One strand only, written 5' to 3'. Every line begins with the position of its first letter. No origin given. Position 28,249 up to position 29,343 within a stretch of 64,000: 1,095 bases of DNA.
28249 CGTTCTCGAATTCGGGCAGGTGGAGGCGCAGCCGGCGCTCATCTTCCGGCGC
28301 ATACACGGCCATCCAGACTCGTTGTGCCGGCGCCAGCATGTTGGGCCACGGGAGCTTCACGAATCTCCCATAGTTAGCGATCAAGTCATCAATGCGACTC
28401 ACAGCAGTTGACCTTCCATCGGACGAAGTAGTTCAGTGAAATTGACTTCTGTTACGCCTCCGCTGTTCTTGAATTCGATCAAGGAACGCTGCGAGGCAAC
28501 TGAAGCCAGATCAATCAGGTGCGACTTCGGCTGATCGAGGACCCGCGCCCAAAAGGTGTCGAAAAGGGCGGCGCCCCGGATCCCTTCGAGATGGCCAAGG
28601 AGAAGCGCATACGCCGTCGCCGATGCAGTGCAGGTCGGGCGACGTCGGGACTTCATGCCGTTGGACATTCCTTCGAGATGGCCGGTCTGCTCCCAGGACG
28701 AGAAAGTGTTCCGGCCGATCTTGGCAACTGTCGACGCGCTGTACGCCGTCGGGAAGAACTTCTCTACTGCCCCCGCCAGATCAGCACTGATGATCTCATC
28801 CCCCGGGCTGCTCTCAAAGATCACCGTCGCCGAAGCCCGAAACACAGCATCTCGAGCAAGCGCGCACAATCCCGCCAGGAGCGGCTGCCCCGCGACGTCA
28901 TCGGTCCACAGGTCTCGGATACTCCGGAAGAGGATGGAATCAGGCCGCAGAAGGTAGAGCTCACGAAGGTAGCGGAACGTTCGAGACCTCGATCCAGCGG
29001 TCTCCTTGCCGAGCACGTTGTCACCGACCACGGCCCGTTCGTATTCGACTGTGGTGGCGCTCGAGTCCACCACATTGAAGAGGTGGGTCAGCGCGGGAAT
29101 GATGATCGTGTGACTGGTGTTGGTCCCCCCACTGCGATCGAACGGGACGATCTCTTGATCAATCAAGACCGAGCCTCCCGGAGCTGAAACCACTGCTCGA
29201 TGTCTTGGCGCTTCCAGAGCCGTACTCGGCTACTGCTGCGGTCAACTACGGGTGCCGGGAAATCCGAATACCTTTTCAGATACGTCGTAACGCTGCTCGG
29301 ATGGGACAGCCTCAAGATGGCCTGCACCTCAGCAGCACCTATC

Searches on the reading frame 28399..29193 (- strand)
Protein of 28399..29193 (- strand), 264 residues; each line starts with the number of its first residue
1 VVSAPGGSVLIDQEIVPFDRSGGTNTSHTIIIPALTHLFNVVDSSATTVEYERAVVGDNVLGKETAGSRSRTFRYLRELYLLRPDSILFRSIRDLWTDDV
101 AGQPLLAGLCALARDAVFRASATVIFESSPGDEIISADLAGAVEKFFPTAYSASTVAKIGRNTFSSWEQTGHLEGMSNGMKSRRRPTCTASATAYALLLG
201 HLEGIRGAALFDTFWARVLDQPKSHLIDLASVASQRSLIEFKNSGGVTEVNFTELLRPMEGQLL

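Call 5: search_protein_families(library=pfam, proteins=[window:28399-29193:-], max_evalue=0.01)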
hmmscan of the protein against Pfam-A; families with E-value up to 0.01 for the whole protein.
window:28399-29193:- (264 aa): 0 families

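Call 6: search_protein_families(library=padloc, proteins=[window:28399-29193:-], max_evalue=0.001)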
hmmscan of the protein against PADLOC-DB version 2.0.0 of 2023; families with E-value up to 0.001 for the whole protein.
window:28399-29193:- (264 aa): 3 families
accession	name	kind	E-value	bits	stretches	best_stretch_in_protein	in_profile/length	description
PDLC02450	BrxA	-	1.9e-71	238.5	1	20-263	16-257/259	BrxA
PDLC02453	BrxA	-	2.7e-36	123.8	1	23-261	175-411/421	BrxA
PDLC02455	BrxA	-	9.2e-26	88.9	1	38-257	6-223/226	BrxA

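Call 7: search_protein_families(library=ncbifam, proteins=[window:28399-29193:-], max_evalue=0.001)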
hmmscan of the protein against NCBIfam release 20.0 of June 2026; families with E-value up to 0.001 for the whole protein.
window:28399-29193:- (264 aa): 0 families
